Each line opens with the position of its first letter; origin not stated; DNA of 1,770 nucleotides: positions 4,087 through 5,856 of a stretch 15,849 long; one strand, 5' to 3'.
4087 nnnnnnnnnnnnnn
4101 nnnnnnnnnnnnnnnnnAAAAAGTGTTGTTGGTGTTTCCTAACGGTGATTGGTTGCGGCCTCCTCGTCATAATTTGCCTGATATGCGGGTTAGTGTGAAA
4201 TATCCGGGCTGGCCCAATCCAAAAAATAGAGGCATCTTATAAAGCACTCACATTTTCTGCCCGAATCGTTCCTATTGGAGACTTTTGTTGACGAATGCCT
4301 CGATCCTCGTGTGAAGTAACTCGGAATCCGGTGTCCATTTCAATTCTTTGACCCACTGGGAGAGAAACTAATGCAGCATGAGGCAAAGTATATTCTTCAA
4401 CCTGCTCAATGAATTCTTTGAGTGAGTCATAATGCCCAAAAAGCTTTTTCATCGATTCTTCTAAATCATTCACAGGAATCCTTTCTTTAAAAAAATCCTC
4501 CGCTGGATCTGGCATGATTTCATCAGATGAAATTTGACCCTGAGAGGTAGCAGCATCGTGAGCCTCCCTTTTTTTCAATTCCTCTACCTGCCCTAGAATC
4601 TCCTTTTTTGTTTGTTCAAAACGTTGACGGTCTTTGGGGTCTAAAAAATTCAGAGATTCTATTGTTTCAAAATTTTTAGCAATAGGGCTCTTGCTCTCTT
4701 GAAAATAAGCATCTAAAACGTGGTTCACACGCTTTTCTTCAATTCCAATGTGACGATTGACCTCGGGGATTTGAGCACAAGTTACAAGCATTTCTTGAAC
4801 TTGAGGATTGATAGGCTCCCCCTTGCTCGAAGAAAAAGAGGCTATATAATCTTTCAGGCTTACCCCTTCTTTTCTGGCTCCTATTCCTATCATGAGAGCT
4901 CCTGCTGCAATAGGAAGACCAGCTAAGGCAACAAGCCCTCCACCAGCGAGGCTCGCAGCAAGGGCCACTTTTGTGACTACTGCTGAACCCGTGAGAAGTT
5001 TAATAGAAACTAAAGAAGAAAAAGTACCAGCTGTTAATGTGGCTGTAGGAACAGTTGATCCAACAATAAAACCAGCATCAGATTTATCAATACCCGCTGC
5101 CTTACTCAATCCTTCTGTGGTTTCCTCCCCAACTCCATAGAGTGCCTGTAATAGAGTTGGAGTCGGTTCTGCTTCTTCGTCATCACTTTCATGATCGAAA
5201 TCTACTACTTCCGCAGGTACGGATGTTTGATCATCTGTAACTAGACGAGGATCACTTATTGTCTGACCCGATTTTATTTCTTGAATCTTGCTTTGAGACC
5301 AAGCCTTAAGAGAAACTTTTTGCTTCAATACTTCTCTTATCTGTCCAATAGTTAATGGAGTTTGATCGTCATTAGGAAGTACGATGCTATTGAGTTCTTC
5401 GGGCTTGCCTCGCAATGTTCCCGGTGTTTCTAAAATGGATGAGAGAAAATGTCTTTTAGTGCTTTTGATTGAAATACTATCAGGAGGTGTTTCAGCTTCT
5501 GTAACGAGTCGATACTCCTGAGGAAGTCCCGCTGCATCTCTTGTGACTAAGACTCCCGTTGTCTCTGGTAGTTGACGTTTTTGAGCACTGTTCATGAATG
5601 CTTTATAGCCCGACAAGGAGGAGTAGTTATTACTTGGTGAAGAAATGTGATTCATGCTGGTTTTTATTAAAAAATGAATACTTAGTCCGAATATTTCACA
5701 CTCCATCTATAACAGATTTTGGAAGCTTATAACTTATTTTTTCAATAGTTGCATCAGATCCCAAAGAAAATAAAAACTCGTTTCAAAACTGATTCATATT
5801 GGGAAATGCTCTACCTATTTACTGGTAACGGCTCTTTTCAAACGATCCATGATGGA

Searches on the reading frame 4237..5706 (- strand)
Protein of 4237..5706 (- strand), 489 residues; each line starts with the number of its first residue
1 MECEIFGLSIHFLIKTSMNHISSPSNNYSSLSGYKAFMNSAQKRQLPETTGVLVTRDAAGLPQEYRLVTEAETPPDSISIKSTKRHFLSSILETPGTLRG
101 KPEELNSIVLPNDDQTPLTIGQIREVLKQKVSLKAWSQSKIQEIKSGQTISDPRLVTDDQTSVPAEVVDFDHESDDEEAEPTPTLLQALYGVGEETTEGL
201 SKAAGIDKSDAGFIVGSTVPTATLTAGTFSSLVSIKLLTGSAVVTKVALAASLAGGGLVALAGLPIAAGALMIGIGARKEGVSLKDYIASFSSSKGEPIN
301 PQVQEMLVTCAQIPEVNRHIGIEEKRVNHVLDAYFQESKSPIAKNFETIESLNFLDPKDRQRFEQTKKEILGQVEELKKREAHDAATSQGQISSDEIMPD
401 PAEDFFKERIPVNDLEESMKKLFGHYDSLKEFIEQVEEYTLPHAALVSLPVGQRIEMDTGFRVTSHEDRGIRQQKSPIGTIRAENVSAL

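Call 3: search_protein_families(library=pfam, proteins=[window:4237-5706:-], max_evalue=1)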
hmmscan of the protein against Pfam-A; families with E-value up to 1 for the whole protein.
window:4237-5706:- (489 aa): 0 families

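Call 4: search_protein_families(library=ncbifam, proteins=[window:4237-5706:-], max_evalue=1)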
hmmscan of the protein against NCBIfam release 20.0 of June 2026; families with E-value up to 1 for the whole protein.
window:4237-5706:- (489 aa): 0 families

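Call 82: search_protein_families(library=pfam, proteins=[window:4237-5655:-], max_evalue=0.01)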
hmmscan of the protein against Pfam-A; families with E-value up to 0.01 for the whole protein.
window:4237-5655:- (472 aa): 0 families
